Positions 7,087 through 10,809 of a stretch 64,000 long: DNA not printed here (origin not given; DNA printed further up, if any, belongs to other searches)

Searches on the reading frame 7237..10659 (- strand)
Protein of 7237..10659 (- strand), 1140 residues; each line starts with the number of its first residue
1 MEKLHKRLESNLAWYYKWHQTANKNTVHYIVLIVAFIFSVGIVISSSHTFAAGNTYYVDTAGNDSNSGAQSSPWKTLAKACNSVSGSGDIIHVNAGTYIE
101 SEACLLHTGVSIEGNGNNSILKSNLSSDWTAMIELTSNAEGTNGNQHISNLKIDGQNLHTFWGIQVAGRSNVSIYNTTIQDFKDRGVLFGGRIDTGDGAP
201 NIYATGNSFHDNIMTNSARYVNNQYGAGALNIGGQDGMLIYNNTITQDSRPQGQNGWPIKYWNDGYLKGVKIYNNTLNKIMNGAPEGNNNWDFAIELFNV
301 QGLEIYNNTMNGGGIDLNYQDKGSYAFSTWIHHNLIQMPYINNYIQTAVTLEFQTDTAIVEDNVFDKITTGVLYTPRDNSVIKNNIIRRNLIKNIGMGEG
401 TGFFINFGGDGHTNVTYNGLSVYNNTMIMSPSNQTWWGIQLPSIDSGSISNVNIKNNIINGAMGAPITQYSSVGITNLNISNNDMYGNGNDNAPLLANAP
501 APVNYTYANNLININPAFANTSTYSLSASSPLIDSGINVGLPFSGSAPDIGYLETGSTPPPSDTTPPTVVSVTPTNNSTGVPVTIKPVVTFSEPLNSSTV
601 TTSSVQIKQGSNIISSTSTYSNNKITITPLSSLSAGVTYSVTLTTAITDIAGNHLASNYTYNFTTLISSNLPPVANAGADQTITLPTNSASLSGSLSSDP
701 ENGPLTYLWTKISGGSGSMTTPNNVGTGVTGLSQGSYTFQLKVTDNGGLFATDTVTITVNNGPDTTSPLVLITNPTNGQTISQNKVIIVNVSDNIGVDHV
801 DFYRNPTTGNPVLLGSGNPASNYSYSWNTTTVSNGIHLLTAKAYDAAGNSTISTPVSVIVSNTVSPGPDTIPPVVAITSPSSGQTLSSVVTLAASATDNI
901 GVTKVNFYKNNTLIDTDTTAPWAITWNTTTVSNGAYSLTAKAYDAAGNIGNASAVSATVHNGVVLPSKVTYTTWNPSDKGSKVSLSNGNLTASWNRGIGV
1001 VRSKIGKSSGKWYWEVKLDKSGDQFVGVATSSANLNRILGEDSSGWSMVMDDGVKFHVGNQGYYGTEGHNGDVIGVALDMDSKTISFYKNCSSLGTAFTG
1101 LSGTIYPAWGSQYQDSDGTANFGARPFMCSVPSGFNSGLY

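Call 41: find_encoding_contigs(protein=window:7237-10659:-, flank=10000, max_places=1)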
Protein window:7237-10659:- (1140 aa): no gene with exactly this product is on record in the collection.
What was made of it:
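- Tried and rejected: An exact-match search for the 1140-aa surface protein returned nothing (call 41).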

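Call 84: search_protein_families(library=pfam, proteins=[window:7237-10659:-], max_evalue=0.00001)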
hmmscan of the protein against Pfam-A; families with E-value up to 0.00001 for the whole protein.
window:7237-10659:- (1140 aa): 6 families
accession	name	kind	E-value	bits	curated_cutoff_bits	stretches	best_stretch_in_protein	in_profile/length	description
PF17957.7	Big_7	-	6.7e-30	104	24.1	2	873-940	1-70/70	Bacterial Ig domain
PF22352.2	K319L-like_PKD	-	2.6e-23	82.3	27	1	677-759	1-84/84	K319L-like, PKD domain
PF13205.12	Big_5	-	1.2e-22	81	23.6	1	563-665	1-105/105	Bacterial Ig-like domain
PF00622.36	SPRY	-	8.9e-22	77.9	26.3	1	1011-1123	1-119/121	SPRY domain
PF19077.6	Big_13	-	3.3e-11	44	27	0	894-959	35-100/102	Bacterial Ig-like domain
PF18911.6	PKD_4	-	4.7e-06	27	27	1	670-759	1-85/85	PKD domain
